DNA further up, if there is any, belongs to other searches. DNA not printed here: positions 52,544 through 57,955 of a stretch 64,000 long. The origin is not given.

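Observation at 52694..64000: Giant ORF (>3768 aa, runs off the window) with zincin HExxH motif, acidic repeats and DFDID RNA-polymerase-like motif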

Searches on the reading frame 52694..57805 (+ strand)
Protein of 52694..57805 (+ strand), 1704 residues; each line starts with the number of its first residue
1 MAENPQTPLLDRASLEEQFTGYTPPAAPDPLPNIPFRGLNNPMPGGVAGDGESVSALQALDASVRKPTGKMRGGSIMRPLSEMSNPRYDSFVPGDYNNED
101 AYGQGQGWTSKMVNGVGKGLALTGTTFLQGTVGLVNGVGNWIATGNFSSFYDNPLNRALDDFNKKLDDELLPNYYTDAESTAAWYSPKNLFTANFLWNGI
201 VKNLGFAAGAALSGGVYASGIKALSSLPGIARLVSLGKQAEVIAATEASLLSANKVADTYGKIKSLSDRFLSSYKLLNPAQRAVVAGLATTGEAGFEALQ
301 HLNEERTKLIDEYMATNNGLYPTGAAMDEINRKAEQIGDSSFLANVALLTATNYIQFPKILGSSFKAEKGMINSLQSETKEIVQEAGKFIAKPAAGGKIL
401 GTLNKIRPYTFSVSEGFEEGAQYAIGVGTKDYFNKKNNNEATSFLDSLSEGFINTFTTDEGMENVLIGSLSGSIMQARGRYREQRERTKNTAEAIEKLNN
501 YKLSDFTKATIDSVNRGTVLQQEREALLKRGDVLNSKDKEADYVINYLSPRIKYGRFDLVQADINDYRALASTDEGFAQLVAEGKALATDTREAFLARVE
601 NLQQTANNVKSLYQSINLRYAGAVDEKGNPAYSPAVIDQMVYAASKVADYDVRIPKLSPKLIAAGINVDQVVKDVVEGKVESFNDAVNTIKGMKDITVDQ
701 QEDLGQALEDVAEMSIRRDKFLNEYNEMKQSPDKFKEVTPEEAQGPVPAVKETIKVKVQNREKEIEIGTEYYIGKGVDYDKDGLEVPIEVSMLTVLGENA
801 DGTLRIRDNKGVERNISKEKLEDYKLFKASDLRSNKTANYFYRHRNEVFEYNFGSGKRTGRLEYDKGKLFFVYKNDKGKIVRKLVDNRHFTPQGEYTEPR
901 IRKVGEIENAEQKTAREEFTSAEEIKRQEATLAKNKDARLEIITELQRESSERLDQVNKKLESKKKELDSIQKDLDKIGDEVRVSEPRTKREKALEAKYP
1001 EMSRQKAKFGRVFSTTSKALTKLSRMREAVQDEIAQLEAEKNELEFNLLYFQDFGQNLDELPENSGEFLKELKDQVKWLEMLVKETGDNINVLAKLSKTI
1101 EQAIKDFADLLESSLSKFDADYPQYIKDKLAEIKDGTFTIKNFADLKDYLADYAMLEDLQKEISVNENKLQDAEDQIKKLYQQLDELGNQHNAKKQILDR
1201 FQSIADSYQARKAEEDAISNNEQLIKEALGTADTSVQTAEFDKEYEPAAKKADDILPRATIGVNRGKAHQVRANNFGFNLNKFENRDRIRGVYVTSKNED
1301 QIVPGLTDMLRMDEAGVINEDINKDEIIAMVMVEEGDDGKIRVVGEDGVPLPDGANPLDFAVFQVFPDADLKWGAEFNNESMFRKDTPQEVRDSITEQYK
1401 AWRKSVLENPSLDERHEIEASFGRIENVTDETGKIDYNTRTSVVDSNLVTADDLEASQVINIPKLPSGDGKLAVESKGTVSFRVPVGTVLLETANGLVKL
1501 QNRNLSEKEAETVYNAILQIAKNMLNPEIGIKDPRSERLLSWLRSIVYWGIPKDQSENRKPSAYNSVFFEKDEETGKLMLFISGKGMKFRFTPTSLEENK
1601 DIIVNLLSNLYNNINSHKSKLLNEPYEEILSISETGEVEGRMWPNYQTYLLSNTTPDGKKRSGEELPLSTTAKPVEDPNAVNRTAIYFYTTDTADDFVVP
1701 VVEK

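Call 89: search_dna_similar(query=window:52694-57805:+, collection=phages, mode=protein, max_rows=25)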
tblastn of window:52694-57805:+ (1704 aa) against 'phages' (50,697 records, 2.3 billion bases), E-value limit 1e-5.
Records with a match: 52; places in all: 52; records where one place covers at least 80% of the query: 0.
Best place of each record, by identity: <60% 52.
By first word of the organism name: Bacteroides 27; uncultured 8; Cellulophaga 7; Bacteriophage 3; IAS 2; Leptolyngbya 1; Dulem 1; Kehishuvirus 1; bajarodcaudo 1; phage 1.
By host as written in the record: Bacteroides intestinalis DSM 108646 25; - 13; Cellulophaga baltica #18 2; Cellulophaga baltica #17 2; Cellulophaga baltica #4 2; Bacteroides intestinalis APC919/174 2; Homo sapiens 2; Leptolyngbya boryana 1; and 3 more.
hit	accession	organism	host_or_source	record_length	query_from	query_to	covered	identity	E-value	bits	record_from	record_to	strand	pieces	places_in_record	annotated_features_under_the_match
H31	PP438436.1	Leptolyngbya phage Lbo-JY46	Leptolyngbya boryana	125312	90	732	38%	23.7%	8e-23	113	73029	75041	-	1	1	hypothetical protein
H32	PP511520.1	Dulem virus 41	Varecia variegata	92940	103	747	38%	23.6%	1e-23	115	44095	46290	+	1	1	structural protein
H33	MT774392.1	uncultured phage cr128_1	human feces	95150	99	633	31%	28.4%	2e-27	128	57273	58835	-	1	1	putative RNA-polymerase subunit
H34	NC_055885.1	uncultured phage cr128_1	human feces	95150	99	633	31%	28.4%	2e-27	128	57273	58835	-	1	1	putative RNA-polymerase subunit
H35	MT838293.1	Bacteriophage sp.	human fecal samples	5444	100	664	33%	26.8%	4e-30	136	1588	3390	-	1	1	record has no annotation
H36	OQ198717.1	Kehishuvirus sp. 'tikkala'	Bacteroides cellulosilyticus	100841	103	685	34%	24.9%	4e-22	110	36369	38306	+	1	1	RNA-polymerase subunit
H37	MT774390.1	uncultured phage cr85_1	human feces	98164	106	668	33%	25.4%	2e-27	128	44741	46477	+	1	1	putative RNA-polymerase subunit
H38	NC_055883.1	uncultured phage cr85_1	human feces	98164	106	668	33%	25.4%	2e-27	128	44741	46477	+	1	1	putative RNA-polymerase subunit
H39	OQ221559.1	Bacteroides phage PhiCrAssBcn24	Bacteroides intestinalis DSM 108646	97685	103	654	32%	25.6%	1e-23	115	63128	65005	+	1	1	putative RNA-polymerase subunit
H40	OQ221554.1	Bacteroides phage PhiCrAssBcn19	Bacteroides intestinalis DSM 108646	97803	103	654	32%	25.6%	1e-23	115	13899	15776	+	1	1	putative RNA-polymerase subunit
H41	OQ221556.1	Bacteroides phage PhiCrAssBcn21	Bacteroides intestinalis DSM 108646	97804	103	654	32%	25.6%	1e-23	115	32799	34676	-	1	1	putative RNA-polymerase subunit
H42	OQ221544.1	Bacteroides phage PhiCrAssBcn9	Bacteroides intestinalis DSM 108646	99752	103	654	32%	25.6%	1e-23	115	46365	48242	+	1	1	putative RNA-polymerase subunit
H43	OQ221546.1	Bacteroides phage PhiCrAssBcn11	Bacteroides intestinalis DSM 108646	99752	103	654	32%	25.6%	1e-23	115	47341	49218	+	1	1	putative RNA-polymerase subunit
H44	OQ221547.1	Bacteroides phage PhiCrAssBcn12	Bacteroides intestinalis DSM 108646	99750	103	654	32%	25.6%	1e-23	115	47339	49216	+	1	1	putative RNA-polymerase subunit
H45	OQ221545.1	Bacteroides phage PhiCrAssBcn10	Bacteroides intestinalis DSM 108646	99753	103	654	32%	25.6%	1e-23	115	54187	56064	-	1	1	putative RNA-polymerase subunit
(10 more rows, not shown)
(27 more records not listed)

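Call 93: get_annotated_region(hit=H31, flank=16000)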
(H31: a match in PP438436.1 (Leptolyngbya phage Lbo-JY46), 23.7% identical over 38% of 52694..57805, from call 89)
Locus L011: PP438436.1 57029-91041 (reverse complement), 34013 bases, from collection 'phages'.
description: Leptolyngbya phage Lbo-JY46, complete genome.
organism: Leptolyngbya phage Lbo-JY46 (NCBI taxid 3128135)
taxonomy: Viruses; Duplodnaviria; Heunggongvirae; Uroviricota; Caudoviricetes
host: Leptolyngbya boryana; source: China; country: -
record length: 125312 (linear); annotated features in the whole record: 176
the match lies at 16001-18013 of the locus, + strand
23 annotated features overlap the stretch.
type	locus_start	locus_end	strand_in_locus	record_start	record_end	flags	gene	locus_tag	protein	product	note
CDS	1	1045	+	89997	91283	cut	-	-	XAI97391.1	hypothetical protein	-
CDS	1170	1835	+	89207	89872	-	-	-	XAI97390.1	hypothetical protein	-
CDS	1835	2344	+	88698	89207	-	-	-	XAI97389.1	hypothetical protein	-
CDS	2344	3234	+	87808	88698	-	-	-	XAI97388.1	hypothetical protein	-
CDS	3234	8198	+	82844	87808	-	-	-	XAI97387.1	hypothetical protein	-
CDS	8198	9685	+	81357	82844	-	-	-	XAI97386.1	hypothetical protein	-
CDS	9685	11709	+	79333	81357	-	-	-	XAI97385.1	hypothetical protein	-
CDS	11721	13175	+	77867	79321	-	-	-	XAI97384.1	hypothetical protein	-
CDS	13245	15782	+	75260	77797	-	-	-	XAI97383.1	hypothetical protein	-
CDS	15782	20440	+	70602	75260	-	-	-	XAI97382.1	hypothetical protein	-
CDS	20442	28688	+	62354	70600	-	-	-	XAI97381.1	hypothetical protein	-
CDS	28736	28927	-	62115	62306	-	-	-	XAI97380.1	hypothetical protein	-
CDS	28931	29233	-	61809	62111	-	-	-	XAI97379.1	hypothetical protein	-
CDS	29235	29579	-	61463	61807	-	-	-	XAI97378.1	hypothetical protein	-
CDS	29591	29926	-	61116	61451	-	-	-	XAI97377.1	hypothetical protein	-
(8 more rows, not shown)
